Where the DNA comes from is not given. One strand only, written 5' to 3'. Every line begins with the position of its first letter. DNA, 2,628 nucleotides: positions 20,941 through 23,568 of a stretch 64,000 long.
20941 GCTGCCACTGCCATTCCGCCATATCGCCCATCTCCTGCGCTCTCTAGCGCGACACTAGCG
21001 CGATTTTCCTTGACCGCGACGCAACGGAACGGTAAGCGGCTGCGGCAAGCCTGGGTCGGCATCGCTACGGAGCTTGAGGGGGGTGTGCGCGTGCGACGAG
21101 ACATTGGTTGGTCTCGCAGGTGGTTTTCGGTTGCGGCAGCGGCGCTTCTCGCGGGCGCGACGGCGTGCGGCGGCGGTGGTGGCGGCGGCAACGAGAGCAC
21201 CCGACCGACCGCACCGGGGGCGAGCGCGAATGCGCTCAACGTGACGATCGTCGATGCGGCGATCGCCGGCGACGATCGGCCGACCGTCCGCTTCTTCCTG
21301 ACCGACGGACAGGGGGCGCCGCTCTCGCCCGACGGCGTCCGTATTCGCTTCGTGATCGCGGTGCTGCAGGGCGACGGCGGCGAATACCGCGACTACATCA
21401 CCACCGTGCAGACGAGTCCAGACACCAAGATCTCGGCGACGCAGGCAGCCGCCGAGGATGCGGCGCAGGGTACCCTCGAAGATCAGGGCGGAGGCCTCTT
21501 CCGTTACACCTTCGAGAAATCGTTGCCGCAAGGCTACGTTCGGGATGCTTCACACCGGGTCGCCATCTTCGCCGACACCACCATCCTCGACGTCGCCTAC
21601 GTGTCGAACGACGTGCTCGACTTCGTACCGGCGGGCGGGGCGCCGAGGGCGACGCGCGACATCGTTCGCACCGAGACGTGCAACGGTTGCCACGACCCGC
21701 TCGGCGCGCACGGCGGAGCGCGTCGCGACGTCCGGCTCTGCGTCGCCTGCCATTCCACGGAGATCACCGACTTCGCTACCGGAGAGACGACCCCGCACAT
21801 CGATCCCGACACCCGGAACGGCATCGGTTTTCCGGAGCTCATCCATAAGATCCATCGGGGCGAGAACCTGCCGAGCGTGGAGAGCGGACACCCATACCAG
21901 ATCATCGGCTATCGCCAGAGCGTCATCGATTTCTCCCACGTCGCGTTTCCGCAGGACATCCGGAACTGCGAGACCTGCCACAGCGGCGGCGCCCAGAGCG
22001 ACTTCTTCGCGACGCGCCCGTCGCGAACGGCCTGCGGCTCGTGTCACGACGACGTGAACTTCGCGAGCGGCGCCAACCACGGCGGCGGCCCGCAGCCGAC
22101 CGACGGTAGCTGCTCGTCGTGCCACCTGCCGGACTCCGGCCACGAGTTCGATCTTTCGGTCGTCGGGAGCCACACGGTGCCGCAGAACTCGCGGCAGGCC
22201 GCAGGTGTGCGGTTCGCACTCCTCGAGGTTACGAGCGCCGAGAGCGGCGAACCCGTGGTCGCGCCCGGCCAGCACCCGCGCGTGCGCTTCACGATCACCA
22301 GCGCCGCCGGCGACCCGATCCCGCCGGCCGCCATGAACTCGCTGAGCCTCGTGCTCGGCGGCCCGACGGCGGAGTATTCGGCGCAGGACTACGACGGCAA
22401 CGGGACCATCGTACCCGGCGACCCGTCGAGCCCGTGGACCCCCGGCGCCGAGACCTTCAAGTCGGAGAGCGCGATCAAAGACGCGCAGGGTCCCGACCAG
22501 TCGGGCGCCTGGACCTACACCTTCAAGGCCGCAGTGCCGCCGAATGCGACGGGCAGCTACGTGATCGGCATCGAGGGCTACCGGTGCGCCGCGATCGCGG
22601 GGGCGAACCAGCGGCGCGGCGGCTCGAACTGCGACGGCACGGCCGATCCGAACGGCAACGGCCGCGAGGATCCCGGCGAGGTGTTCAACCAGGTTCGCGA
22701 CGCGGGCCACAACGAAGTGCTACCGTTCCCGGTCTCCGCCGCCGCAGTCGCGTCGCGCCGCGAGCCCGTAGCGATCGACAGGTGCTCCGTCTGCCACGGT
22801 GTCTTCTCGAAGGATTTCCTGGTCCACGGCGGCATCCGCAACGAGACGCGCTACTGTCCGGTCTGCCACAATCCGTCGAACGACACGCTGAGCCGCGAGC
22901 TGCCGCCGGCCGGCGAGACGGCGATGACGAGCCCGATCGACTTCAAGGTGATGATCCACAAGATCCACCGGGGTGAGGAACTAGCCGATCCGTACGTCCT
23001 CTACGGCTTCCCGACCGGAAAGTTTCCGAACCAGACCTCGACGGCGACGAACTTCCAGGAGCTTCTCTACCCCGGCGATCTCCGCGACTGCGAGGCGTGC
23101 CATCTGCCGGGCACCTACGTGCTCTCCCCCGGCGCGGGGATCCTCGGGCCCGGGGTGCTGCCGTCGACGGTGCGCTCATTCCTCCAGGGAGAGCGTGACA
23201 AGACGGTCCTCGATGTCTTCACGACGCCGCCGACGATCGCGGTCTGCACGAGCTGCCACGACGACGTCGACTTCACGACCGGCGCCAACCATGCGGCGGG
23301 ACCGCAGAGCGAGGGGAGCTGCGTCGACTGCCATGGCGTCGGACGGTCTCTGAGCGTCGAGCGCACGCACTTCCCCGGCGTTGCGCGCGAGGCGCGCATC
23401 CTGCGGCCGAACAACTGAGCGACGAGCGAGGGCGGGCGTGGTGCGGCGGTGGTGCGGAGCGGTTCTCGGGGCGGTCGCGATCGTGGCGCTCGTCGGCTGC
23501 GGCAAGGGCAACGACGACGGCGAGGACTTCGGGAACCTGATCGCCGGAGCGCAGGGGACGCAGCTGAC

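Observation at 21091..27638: Eight-gene, 28-heme operon resembling a complete but non-canonical inner-membrane-to-cell-surface electron conduit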

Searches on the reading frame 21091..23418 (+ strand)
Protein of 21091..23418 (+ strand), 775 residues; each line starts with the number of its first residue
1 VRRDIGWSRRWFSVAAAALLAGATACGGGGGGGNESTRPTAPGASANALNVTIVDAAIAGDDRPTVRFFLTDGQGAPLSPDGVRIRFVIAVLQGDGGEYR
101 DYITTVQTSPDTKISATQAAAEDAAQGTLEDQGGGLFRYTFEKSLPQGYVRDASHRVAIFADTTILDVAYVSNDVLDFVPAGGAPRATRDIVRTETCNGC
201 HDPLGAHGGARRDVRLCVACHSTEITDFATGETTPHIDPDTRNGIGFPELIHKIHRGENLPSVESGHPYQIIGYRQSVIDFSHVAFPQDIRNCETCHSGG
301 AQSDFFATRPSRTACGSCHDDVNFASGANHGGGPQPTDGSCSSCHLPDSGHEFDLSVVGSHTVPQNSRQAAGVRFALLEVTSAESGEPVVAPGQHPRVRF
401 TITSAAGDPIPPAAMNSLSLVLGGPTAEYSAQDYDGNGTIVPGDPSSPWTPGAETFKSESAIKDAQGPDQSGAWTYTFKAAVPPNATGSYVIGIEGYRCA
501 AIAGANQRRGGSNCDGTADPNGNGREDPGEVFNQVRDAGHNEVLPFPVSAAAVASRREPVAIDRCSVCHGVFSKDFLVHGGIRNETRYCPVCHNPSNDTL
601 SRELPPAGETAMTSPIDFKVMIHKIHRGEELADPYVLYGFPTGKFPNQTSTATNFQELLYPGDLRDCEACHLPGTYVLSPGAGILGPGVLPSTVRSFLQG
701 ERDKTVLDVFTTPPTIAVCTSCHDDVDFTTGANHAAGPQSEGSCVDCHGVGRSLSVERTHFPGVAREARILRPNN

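Call 4: search_protein_families(library=pfam, proteins=[window:21091-23418:+], max_evalue=1)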
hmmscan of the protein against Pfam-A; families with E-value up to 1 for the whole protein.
window:21091-23418:+ (775 aa): 5 families
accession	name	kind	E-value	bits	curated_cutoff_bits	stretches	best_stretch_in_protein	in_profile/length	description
PF22113.1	Mtrc-MtrF_II-IV_dom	-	8.1e-49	165.9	30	2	557-760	1-175/176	Outer membrane cytochrome MtrC/MtrF-like, domains II/IV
PF14522.11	Cytochrome_C7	-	2.9e-14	53.1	24.8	3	281-345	3-66/67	Cytochrome c7 and related cytochrome c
PF09699.15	Paired_CXXCH_1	-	1e-09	38.4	20.6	2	192-223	4-38/41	Doubled CXXCH motif (Paired_CXXCH_1)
PF14537.11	Cytochrom_c3_2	-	3.6e-08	34.2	25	1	292-346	8-65/79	Cytochrome c3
PF02085.21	Cytochrom_CIII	-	3e-05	24.7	22.9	1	276-346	18-83/101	Class III cytochrome C family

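Call 5: search_protein_families(library=ncbifam, proteins=[window:21091-23418:+], max_evalue=1)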
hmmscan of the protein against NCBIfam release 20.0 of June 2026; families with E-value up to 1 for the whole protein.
window:21091-23418:+ (775 aa): 9 families
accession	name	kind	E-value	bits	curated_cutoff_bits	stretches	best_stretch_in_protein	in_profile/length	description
TIGR03507.1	decahem_SO1788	subfamily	6.8e-123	411.4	209.3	2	62-681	6-593/672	OmcA/MtrC family decaheme c-type cytochrome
TIGR01905.1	paired_CXXCH_1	subfamily_domain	0.00017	21.4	25.2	2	291-323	7-40/41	doubled CXXCH domain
TIGR03153.1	cytochr_NrfH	equivalog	0.00032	20.8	134.2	1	667-748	55-133/138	cytochrome c nitrite reductase small subunit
NF058595.1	invert_tail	domain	0.00083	19.7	37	1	7-53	49-95/113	lipo-invert putative C-terminal anchoring domain-containing protein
NF047727.1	4hemeCytCCctA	equivalog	0.0056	16.8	180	1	288-348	35-90/109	tetraheme c-type cytochrome CctA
NF045713.1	CxxCH_16_HmcA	equivalog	0.0068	15.1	400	1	718-749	113-140/541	sulfate respiration complex hexadecaheme cytochrome HmcA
NF041781.1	mnquin_red_QrcA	equivalog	0.021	14.4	180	1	275-323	27-75/174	menaquinone reductase multiheme cytochrome c subunit QrcA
NF053532.1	lipo_SCO4651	subfamily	0.085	12.5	65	1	13-44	6-37/277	SCO4651 family lipoprotein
NF033865.1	fusolisin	equivalog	0.1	10.6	999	1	14-57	13-55/1006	fusolisin family autotransporter serine protease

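Call 6: find_homologous_proteins(query=window:21091-23418:+)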
Query window:21091-23418:+ (775 aa): 1984 proteins with E <= 0.001 among 8000 candidates; the best 120 are listed.
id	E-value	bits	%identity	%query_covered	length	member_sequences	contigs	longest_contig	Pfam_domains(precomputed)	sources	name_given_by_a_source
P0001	0.0e+0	1803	100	100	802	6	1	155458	PF09699.16,PF14537.12,PF14522.12,PF22113.2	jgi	jgi:OmcA/MtrC family decaheme c-type cytochrome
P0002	0.0e+0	1343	74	100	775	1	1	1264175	PF09699.16,PF14537.12,PF02085.22,PF14522.12,PF22113.2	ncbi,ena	-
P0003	0.0e+0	1317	75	95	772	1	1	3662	PF09699.16,PF14537.12,PF02085.22,PF14522.12,PF22113.2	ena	-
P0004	0.0e+0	1302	74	95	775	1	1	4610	PF09699.16,PF14537.12,PF14522.12,PF22113.2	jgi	jgi:OmcA/MtrC family decaheme c-type cytochrome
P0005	0.0e+0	1292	73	99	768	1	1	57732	PF09699.16,PF14537.12,PF14522.12,PF22113.2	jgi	jgi:OmcA/MtrC family decaheme c-type cytochrome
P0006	0.0e+0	1290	72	100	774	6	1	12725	PF14537.12,PF14522.12,PF22113.2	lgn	-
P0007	0.0e+0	1284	71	100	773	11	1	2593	PF09699.16,PF14537.12,PF14522.12,PF22113.2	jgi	-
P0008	0.0e+0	1282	71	100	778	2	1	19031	PF09699.16,PF14537.12,PF14522.12,PF22113.2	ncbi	-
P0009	0.0e+0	1280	73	98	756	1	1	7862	PF14537.12,PF14522.12,PF22113.2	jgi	jgi:OmcA/MtrC family decaheme c-type cytochrome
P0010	0.0e+0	1276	71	100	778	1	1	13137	PF14537.12,PF02085.22,PF14522.12,PF22113.2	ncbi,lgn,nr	ncbi:MAG: OmcA/MtrC family decaheme c-type cytochrome [Deltaproteobacteria bacterium]|nr:OmcA/MtrC f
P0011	0.0e+0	1274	73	98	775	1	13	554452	PF09699.16,PF14537.12,PF14522.12,PF22113.2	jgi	jgi:OmcA/MtrC family decaheme c-type cytochrome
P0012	0.0e+0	1268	71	98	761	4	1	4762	PF09699.16,PF14537.12,PF14522.12,PF22113.2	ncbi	-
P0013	0.0e+0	1267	73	97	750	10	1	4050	PF09699.16,PF14537.12,PF14522.12,PF22113.2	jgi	jgi:OmcA/MtrC family decaheme c-type cytochrome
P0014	0.0e+0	1265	70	100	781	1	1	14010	PF14522.12,PF22113.2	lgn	-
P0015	0.0e+0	1258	69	100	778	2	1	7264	PF14537.12,PF14522.12,PF22113.2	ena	-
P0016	0.0e+0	1255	72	97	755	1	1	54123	PF09699.16,PF14537.12,PF14522.12,PF22113.2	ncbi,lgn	-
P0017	0.0e+0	1243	72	95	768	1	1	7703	PF09699.16,PF14537.12,PF14522.12,PF22113.2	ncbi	-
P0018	0.0e+0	1233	71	95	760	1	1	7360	PF09699.16,PF14537.12,PF14522.12,PF22113.2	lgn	-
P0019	0.0e+0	1227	71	98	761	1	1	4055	PF14537.12,PF14522.12,PF22113.2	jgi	jgi:OmcA/MtrC family decaheme c-type cytochrome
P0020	0.0e+0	1200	69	94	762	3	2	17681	PF09699.16,PF14537.12,PF14522.12,PF22113.2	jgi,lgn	jgi:OmcA/MtrC family decaheme c-type cytochrome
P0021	0.0e+0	1157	67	98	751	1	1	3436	PF09699.16,PF14537.12,PF14522.12,PF22113.2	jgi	jgi:OmcA/MtrC family decaheme c-type cytochrome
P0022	0.0e+0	1150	67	98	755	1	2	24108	PF09699.16,PF14537.12,PF14522.12,PF22113.2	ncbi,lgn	-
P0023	0.0e+0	1142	65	95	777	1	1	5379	PF09699.16,PF14537.12,PF14522.12,PF22113.2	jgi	jgi:OmcA/MtrC family decaheme c-type cytochrome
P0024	0.0e+0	1141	66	94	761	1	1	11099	PF09699.16,PF14537.12,PF14522.12,PF22113.2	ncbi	-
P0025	0.0e+0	1137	66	95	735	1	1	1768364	PF09699.16,PF14537.12,PF02085.22,PF14522.12,PF22113.2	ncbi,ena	-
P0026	0.0e+0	1103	65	94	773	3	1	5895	PF09699.16,PF14537.12,PF02085.22,PF14522.12,PF22113.2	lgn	-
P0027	0.0e+0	1096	63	96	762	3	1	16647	PF09699.16,PF14522.12,PF22113.2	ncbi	-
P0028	1.2e-283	962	58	97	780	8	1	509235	PF09699.16,PF14537.12,PF14522.12,PF22113.2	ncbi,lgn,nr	ncbi:MAG: cytochrome c [Deltaproteobacteria bacterium]|nr:MAG: cytochrome c [Deltaproteobacteria bac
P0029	3.9e-281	953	58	94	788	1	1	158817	PF14537.12,PF14522.12,PF22113.2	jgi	-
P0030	2.8e-275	934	56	94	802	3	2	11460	PF09699.16,PF14537.12,PF14522.12,PF22113.2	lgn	-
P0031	1.9e-269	915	55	94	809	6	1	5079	PF09699.16,PF14537.12,PF02085.22,PF14522.12,PF22113.2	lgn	-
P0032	1.0e-265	902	55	94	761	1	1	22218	PF14537.12,PF02085.22,PF14522.12,PF22113.2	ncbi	ncbi:MAG: OmcA/MtrC family decaheme c-type cytochrome [Thermodesulfobacteriota bacterium]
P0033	1.7e-256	872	51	100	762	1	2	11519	PF09699.16,PF14537.12,PF14522.12,PF22113.2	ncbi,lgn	-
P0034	3.4e-250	851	52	98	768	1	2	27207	PF09699.16,PF14537.12,PF02085.22,PF14522.12,PF22113.2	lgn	-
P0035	1.3e-249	849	52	99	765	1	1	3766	PF14537.12,PF14522.12,PF22113.2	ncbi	ncbi:MAG: OmcA/MtrC family decaheme c-type cytochrome [Thermodesulfobacteriota bacterium]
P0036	4.6e-249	847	52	94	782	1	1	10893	PF09699.16,PF14537.12,PF14522.12,PF22113.2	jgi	jgi:OmcA/MtrC family decaheme c-type cytochrome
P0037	3.6e-247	841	51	99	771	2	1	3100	PF09699.16,PF14537.12,PF14522.12,PF22113.2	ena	-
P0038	1.4e-238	813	52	94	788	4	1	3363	PF14537.12,PF14522.12,PF22113.2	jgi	jgi:OmcA/MtrC family decaheme c-type cytochrome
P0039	1.9e-238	812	50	95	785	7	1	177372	PF09699.16,PF14537.12,PF14522.12,PF22113.2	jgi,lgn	jgi:OmcA/MtrC family decaheme c-type cytochrome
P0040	1.9e-238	812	51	95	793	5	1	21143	PF09699.16,PF14537.12,PF14522.12,PF22113.2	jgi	jgi:OmcA/MtrC family decaheme c-type cytochrome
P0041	1.6e-233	796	51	94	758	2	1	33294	PF14537.12,PF14522.12,PF22113.2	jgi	jgi:OmcA/MtrC family decaheme c-type cytochrome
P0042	1.9e-230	786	49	95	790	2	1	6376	PF09699.16,PF14537.12,PF14522.12,PF22113.2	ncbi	-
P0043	1.0e-228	780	49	94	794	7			PF14537.12,PF14522.12,PF22113.2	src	-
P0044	1.2e-227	776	50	94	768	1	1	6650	PF09699.16,PF14537.12,PF14522.12,PF22113.2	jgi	jgi:OmcA/MtrC family decaheme c-type cytochrome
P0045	1.4e-225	770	50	95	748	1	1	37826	PF09699.16,PF14537.12,PF14522.12,PF22113.2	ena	-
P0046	2.9e-225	769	48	94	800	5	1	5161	PF14537.12,PF14522.12,PF22113.2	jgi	-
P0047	1.7e-224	766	50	94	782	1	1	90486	PF14537.12,PF14522.12,PF22113.2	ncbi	ncbi:MAG: OmcA/MtrC family decaheme c-type cytochrome [Thermodesulfobacteriota bacterium]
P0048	2.0e-222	759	75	48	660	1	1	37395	PF09699.16,PF14537.12,PF14522.12,PF22113.2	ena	-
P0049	2.8e-221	755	48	99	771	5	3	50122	PF09699.16,PF14537.12,PF14522.12,PF22113.2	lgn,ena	-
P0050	2.1e-218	746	75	55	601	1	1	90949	PF09699.16,PF14522.12,PF22113.2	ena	-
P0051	6.4e-217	741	48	94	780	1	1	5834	PF09699.16,PF14537.12,PF02085.22,PF14522.12,PF22113.2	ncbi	-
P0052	7.2e-215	734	47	98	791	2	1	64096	PF09699.16,PF14537.12,PF14522.12,PF22113.2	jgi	jgi:OmcA/MtrC family decaheme c-type cytochrome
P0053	4.8e-212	725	48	95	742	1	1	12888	PF14537.12,PF14522.12,PF22113.2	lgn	-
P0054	4.9e-210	718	47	96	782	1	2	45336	PF09699.16,PF14537.12,PF02085.22,PF14522.12,PF22113.2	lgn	-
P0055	2.2e-207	709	47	94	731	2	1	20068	PF09699.16,PF14537.12,PF14522.12,PF22113.2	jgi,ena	-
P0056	3.7e-202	692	47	94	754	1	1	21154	PF09699.16,PF14537.12,PF14522.12,PF22113.2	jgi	jgi:OmcA/MtrC family decaheme c-type cytochrome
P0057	6.9e-199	681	47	92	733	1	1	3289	PF09699.16,PF14537.12,PF14522.12,PF22113.2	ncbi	ncbi:MAG TPA: OmcA/MtrC family decaheme c-type cytochrome, partial [Thermodesulfobacteriota bacteriu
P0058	5.1e-197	675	44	100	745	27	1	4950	PF09699.16,PF14537.12,PF14522.12,PF22113.2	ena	-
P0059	1.2e-193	664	46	94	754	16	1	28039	PF09699.16,PF14537.12,PF14522.12,PF22113.2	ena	-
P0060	1.5e-193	664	46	94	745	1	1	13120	PF09699.16,PF14537.12,PF14522.12,PF22113.2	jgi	-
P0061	4.0e-193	662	45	94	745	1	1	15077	PF09699.16,PF14537.12,PF14522.12,PF22113.2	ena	-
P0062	3.2e-192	659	45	100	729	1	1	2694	PF09699.16,PF14537.12,PF14522.12,PF22113.2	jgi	jgi:OmcA/MtrC family decaheme c-type cytochrome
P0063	7.0e-190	652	46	95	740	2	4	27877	PF09699.16,PF14537.12,PF14522.12,PF22113.2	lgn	-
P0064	2.2e-189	650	44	94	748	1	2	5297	PF09699.16,PF14537.12,PF14522.12,PF22113.2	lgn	-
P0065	1.3e-188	647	44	95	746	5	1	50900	PF09699.16,PF14537.12,PF14522.12,PF22113.2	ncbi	-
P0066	1.9e-188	647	45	95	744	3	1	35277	PF09699.16,PF14537.12,PF14522.12,PF22113.2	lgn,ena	-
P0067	2.9e-187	643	44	95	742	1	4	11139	PF09699.16,PF14537.12,PF14522.12,PF22113.2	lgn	-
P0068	1.1e-186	641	43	94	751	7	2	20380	PF09699.16,PF14537.12,PF14522.12,PF22113.2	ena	-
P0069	1.4e-186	641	45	94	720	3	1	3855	PF09699.16,PF14537.12,PF14522.12,PF22113.2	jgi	jgi:OmcA/MtrC family decaheme c-type cytochrome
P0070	4.2e-186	639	45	94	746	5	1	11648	PF09699.16,PF14537.12,PF14522.12,PF22113.2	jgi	-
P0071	3.9e-185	636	43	94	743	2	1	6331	PF09699.16,PF14537.12,PF14522.12,PF22113.2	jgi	jgi:OmcA/MtrC family decaheme c-type cytochrome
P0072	1.4e-184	634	44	94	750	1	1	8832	PF09699.16,PF14537.12,PF14522.12,PF22113.2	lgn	-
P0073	6.0e-179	615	43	97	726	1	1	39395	PF09699.16,PF14537.12,PF14522.12,PF22113.2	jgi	jgi:OmcA/MtrC family decaheme c-type cytochrome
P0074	1.7e-176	607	42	95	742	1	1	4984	PF09699.16,PF14537.12,PF14522.12,PF22113.2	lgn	-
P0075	1.1e-174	601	42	94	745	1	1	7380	PF09699.16,PF14537.12,PF14522.12,PF22113.2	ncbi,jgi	-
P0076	2.1e-152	528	43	92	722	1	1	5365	PF14537.12,PF02085.22,PF14522.12,PF22113.2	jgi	jgi:OmcA/MtrC family decaheme c-type cytochrome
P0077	6.3e-135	470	43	72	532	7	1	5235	PF09699.16,PF14537.12,PF14522.12,PF22113.2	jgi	jgi:OmcA/MtrC family decaheme c-type cytochrome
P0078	5.3e-130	454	39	92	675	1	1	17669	PF09699.16,PF14537.12,PF14522.12,PF22113.2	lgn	-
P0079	2.3e-129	451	39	92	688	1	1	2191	PF09699.16,PF14537.12,PF14522.12,PF22113.2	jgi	jgi:OmcA/MtrC family decaheme c-type cytochrome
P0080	4.5e-127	444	39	92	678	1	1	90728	PF09699.16,PF14537.12,PF14522.12,PF22113.2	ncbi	-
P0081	7.1e-127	443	39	92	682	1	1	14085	PF09699.16,PF14537.12,PF14522.12,PF22113.2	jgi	-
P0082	7.6e-126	440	39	92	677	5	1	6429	PF09699.16,PF14537.12,PF14522.12,PF22113.2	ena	-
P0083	7.7e-126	440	38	92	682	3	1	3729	PF09699.16,PF14537.12,PF14522.12,PF22113.2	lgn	-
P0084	2.1e-125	438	39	92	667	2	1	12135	PF09699.16,PF14537.12,PF02085.22,PF14522.12,PF22113.2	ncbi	-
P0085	3.4e-125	438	38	98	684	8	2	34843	PF09699.16,PF14537.12,PF14522.12,PF22113.2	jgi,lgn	jgi:OmcA/MtrC family decaheme c-type cytochrome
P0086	1.1e-124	436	39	92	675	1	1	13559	PF09699.16,PF14537.12,PF14522.12,PF22113.2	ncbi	-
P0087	1.3e-124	436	38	92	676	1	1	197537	PF09699.16,PF14537.12,PF14522.12,PF22113.2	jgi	jgi:OmcA/MtrC family decaheme c-type cytochrome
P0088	3.5e-124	434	38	92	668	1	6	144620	PF09699.16,PF14537.12,PF14522.12,PF22113.2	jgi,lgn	jgi:OmcA/MtrC family decaheme c-type cytochrome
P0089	6.6e-124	433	39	97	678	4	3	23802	PF09699.16,PF14537.12,PF14522.12,PF22113.2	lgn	-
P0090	1.1e-123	433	39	92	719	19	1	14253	PF09699.16,PF14537.12,PF14522.12,PF22113.2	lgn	-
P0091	1.1e-123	433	38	92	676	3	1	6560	PF09699.16,PF14537.12,PF14522.12,PF22113.2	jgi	-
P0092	1.2e-123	433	37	92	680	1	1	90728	PF09699.16,PF14537.12,PF14522.12,PF22113.2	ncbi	-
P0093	1.9e-123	432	39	92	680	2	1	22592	PF09699.16,PF14537.12,PF14522.12,PF22113.2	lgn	-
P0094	4.5e-123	431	39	92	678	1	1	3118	PF09699.16,PF14537.12,PF14522.12,PF22113.2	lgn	-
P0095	6.6e-123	430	38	92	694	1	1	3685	PF09699.16,PF14537.12,PF14522.12,PF22113.2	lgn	-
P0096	7.6e-123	430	39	92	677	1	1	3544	PF09699.16,PF14537.12,PF14522.12,PF22113.2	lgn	-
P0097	1.1e-122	429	39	92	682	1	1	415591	PF09699.16,PF14537.12,PF14522.12,PF22113.2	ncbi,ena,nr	ncbi:MAG TPA: OmcA/MtrC family decaheme c-type cytochrome [Bryobacteraceae bacterium]|nr:OmcA/MtrC f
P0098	1.5e-122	429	38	92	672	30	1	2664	PF09699.16,PF14537.12,PF14522.12,PF22113.2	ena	-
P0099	1.8e-122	429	39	92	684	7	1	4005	PF09699.16,PF14537.12,PF14522.12,PF22113.2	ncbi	-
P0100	2.1e-122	428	38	92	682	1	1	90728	PF09699.16,PF14537.12,PF14522.12,PF22113.2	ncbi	-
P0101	2.7e-122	428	38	92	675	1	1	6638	PF09699.16,PF14537.12,PF14522.12,PF22113.2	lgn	-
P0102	4.7e-122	427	40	92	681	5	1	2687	PF09699.16,PF14537.12,PF14522.12,PF22113.2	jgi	jgi:OmcA/MtrC family decaheme c-type cytochrome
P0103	9.9e-122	426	38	96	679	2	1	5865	PF09699.16,PF14537.12,PF14522.12,PF22113.2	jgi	jgi:OmcA/MtrC family decaheme c-type cytochrome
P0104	1.1e-121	426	38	92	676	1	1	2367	PF09699.16,PF14537.12,PF14522.12,PF22113.2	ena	-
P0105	1.2e-121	426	38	92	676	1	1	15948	PF09699.16,PF14537.12,PF14522.12,PF22113.2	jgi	jgi:OmcA/MtrC family decaheme c-type cytochrome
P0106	1.3e-121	426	37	92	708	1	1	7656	PF09699.16,PF14537.12,PF14522.12,PF22113.2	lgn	-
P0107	1.5e-121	426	37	92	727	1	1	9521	PF14522.12,PF22113.2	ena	-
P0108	2.2e-121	425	38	98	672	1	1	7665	PF09699.16,PF14537.12,PF14522.12,PF22113.2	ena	-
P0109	3.1e-121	425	39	93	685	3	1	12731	PF09699.16,PF14537.12,PF14522.12,PF22113.2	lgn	-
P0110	5.8e-121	424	38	92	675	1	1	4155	PF09699.16,PF14537.12,PF14522.12,PF22113.2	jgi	jgi:OmcA/MtrC family decaheme c-type cytochrome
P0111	6.8e-121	423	39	92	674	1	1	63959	PF09699.16,PF14537.12,PF02085.22,PF14522.12,PF22113.2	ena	-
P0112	8.5e-121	423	38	93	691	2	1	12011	PF09699.16,PF14537.12,PF14522.12,PF22113.2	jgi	jgi:OmcA/MtrC family decaheme c-type cytochrome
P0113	1.1e-120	423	37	92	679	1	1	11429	PF09699.16,PF14537.12,PF02085.22,PF14522.12,PF22113.2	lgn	-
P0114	1.5e-120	422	38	92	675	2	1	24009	PF09699.16,PF14537.12,PF14522.12,PF22113.2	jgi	jgi:OmcA/MtrC family decaheme c-type cytochrome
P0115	1.7e-120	422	39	88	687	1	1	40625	PF09699.16,PF14537.12,PF14522.12,PF22113.2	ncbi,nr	ncbi:MAG: OmcA/MtrC family decaheme c-type cytochrome [Acidobacteria bacterium]|nr:OmcA/MtrC family 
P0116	2.8e-120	421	36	97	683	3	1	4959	PF09699.16,PF14537.12,PF02085.22,PF14522.12,PF22113.2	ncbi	-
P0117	3.8e-120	421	38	92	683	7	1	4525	PF09699.16,PF14537.12,PF14522.12,PF22113.2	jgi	-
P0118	4.6e-120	421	38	92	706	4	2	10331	PF09699.16,PF14537.12,PF14522.12,PF22113.2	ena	-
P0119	4.8e-120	421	37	91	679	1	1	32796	PF09699.16,PF14537.12,PF02085.22,PF14522.12,PF22113.2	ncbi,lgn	-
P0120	4.9e-120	421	39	93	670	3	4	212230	PF09699.16,PF14537.12,PF14522.12,PF22113.2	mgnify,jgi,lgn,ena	mgnify:CR=1 FL=1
